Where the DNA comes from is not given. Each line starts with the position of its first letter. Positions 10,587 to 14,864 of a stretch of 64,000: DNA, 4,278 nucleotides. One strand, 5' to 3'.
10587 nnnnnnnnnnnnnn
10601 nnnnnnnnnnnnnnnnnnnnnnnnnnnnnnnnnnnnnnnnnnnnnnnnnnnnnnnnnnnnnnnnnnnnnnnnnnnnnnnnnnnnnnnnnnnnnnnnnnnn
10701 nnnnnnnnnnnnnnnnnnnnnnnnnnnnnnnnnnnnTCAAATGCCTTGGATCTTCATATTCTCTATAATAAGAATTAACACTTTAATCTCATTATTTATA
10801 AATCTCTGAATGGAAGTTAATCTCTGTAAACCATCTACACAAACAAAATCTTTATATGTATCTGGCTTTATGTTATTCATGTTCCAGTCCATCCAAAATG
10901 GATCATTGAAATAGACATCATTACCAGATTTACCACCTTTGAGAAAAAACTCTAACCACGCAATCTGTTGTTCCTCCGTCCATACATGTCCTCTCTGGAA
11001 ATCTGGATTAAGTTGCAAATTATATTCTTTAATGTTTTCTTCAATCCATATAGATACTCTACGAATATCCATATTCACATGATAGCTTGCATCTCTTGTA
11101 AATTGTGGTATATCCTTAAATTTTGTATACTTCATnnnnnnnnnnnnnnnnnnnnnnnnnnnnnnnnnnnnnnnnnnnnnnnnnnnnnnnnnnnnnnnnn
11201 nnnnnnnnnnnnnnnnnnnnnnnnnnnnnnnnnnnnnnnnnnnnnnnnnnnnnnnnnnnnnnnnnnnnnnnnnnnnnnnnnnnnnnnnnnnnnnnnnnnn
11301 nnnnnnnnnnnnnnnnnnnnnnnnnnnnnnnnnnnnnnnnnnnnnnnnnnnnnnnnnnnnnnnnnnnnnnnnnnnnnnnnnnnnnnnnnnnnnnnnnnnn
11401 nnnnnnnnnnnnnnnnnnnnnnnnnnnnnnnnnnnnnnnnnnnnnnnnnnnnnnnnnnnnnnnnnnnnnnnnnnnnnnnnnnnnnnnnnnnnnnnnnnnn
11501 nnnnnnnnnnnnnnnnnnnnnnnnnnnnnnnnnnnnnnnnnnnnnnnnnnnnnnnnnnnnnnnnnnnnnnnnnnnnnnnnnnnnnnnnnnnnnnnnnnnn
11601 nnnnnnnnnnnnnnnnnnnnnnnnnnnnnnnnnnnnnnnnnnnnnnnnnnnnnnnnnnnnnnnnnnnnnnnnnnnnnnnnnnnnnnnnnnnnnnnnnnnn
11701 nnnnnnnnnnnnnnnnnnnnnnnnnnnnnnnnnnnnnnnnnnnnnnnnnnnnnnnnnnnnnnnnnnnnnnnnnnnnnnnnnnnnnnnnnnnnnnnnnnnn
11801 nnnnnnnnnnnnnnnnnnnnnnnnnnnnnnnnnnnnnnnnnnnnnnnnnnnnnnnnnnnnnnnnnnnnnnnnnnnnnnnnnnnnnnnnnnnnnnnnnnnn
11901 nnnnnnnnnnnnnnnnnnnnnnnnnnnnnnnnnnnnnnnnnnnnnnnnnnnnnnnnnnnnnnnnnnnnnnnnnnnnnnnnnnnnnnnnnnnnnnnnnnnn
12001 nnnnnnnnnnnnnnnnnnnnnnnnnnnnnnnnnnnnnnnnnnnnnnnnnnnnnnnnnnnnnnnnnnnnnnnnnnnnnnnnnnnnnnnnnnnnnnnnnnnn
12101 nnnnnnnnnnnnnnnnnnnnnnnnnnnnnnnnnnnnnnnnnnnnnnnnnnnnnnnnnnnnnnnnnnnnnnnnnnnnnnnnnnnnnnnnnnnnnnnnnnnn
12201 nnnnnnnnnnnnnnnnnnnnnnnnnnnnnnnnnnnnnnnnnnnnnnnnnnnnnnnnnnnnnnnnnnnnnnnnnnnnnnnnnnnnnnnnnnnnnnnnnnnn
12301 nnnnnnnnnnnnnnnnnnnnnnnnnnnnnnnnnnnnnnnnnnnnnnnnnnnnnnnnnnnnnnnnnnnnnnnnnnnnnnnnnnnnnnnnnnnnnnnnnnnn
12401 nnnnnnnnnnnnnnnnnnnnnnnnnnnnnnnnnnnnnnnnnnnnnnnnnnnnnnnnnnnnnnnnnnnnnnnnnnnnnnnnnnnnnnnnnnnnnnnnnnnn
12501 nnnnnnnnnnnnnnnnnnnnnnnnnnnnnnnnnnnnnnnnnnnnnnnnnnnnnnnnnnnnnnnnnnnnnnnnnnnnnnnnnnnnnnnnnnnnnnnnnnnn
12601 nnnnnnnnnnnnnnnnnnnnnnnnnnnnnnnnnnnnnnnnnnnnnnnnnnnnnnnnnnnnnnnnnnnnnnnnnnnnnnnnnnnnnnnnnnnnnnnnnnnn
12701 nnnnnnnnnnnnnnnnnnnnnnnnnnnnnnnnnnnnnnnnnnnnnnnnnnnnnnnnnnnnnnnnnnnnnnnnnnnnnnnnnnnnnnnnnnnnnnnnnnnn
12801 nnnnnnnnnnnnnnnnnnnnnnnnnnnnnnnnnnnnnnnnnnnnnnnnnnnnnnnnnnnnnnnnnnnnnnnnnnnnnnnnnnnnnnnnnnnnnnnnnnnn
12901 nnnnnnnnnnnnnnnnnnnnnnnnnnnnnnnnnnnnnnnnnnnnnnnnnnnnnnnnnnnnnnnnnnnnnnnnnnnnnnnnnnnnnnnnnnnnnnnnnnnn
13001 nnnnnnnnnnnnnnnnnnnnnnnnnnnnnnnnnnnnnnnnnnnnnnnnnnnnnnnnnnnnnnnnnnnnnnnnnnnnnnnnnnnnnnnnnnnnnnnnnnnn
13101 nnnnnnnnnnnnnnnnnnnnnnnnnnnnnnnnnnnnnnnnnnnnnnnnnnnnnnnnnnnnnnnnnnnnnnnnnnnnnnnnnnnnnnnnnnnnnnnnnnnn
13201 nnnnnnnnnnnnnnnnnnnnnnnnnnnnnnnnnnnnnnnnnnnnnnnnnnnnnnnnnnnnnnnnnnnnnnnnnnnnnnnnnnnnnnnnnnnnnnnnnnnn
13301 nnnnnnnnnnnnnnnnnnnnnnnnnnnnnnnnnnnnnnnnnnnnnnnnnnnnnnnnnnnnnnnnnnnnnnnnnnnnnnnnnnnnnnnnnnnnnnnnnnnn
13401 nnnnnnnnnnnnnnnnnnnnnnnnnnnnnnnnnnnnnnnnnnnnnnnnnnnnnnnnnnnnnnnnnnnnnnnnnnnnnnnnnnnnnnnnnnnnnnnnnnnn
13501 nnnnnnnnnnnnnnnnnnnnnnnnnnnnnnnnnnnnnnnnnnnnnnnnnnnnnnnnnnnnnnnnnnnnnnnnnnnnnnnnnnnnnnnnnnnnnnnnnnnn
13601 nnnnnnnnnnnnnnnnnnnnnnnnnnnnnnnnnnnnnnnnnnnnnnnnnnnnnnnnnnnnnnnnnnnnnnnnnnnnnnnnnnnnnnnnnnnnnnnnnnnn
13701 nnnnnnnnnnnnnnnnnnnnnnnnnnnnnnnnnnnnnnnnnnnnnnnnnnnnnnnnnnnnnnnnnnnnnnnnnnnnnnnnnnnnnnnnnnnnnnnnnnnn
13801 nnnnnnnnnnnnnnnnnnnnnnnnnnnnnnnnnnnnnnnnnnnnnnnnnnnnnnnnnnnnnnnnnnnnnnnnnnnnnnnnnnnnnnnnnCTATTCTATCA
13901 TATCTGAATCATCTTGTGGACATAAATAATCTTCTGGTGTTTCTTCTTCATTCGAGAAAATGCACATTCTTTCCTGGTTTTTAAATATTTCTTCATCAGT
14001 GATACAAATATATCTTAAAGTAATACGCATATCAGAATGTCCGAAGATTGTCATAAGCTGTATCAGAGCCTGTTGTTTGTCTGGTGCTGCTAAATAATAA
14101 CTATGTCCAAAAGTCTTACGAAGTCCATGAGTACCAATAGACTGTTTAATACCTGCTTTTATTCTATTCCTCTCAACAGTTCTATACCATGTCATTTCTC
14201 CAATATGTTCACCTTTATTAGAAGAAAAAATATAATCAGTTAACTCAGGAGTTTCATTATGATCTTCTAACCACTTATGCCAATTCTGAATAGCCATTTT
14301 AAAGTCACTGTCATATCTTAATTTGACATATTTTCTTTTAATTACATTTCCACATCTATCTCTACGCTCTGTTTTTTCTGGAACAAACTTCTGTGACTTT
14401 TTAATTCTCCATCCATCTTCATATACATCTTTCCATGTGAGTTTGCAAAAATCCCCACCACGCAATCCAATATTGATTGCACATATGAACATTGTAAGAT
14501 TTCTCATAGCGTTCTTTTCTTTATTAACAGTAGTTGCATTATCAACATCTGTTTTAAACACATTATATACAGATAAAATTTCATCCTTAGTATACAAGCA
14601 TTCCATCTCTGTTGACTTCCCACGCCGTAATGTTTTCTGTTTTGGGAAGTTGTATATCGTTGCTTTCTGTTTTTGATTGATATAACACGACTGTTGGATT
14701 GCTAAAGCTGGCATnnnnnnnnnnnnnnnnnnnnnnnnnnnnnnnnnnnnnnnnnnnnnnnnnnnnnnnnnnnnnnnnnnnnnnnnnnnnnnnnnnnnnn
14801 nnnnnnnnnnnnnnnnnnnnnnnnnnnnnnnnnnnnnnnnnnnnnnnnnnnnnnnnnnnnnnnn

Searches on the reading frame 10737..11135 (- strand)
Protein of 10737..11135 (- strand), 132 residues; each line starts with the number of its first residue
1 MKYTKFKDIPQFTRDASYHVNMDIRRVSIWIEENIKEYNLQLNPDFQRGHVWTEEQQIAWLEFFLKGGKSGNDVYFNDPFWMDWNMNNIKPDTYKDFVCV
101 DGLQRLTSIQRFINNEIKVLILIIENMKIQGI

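Call 3: search_protein_families(library=pfam, proteins=[window:10737-11135:-], max_evalue=1)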
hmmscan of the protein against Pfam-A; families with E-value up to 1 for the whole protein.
window:10737-11135:- (132 aa): 2 families
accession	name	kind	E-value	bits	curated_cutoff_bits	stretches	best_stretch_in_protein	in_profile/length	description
PF03235.19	GmrSD_N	-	2.8e-10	41.1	33.2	1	36-115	6-77/199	GmrSD restriction endonuclease, N-terminal domain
PF08346.17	AntA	-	0.1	13.7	27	1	27-49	16-38/68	AntA/AntB antirepressor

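Call 4: search_protein_families(library=phrogs, proteins=[window:10737-11135:-], max_evalue=0.1)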
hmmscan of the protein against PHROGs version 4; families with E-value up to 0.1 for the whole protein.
window:10737-11135:- (132 aa): 3 families
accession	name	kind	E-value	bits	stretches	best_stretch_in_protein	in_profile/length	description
phrog_1583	-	unknown function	6e-16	59.2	1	24-121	23-109/417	-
phrog_2598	-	unknown function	1.4e-08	35.2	2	14-62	19-68/352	-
phrog_36322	-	unknown function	0.061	15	0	49-95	27-70/79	-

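Call 89: search_protein_families(library=padloc, proteins=[window:10737-11135:-], max_evalue=0.01)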
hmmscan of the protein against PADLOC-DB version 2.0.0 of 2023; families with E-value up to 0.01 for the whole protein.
window:10737-11135:- (132 aa): 3 families
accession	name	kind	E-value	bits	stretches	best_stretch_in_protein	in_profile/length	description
PDLC03877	NsnA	-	7.6e-11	39.9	2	95-119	107-131/385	-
PDLC04027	PD-T4-2_A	-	1.3e-07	29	1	36-64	48-76/363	-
PDLC02693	Orf5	-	0.001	16.1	1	44-112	12-79/543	Orf5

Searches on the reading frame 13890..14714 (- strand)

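Call 13: search_protein_families(library=phrogs, proteins=[window:13890-14714:-], max_evalue=0.001)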
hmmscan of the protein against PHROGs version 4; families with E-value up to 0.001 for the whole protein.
window:13890-14714:- (274 aa): 3 families
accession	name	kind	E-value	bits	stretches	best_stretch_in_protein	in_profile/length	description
phrog_216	-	integration and excision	4.5e-31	109.1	1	21-250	36-236/301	integrase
phrog_1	-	integration and excision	6.3e-13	49.8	1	35-242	266-439/611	integrase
phrog_7269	-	integration and excision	8.4e-12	45.9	1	183-243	18-74/89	integrase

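Call 57: search_protein_families(library=ncbifam, proteins=[window:13890-14714:-], max_evalue=0.01)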
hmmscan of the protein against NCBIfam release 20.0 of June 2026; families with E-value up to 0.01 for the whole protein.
window:13890-14714:- (274 aa): 8 families
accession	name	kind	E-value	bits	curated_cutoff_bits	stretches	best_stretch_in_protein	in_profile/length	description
NF040815.2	recomb_XerA_Arch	equivalog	1.4e-08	34.6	220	1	135-243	161-259/263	site-specific tyrosine recombinase/integron integrase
TIGR02224.1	recomb_XerC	equivalog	4.5e-08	32.8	335.15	1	66-245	124-284/295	tyrosine recombinase XerC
NF007371.0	PRK09871.1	subfamily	2.9e-06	27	222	1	137-237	78-173/198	tyrosine-type DNA invertase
NF007370.0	PRK09870.1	subfamily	8.6e-06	25.5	221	1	137-237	81-178/200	tyrosine-type DNA invertase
TIGR02225.1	recomb_XerD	equivalog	2.5e-05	23.8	329.6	1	141-244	176-280/290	site-specific tyrosine recombinase XerD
TIGR02249.1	integrase_gron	subfamily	5.3e-05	22.7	265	1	168-239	234-301/315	integron integrase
NF003462.0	PRK05084.1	equivalog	0.00013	20.8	267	1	38-246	159-352/360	tyrosine recombinase XerS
NF001399.0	PRK00283.1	subfamily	0.00022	20.6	279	1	122-243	172-288/300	tyrosine recombinase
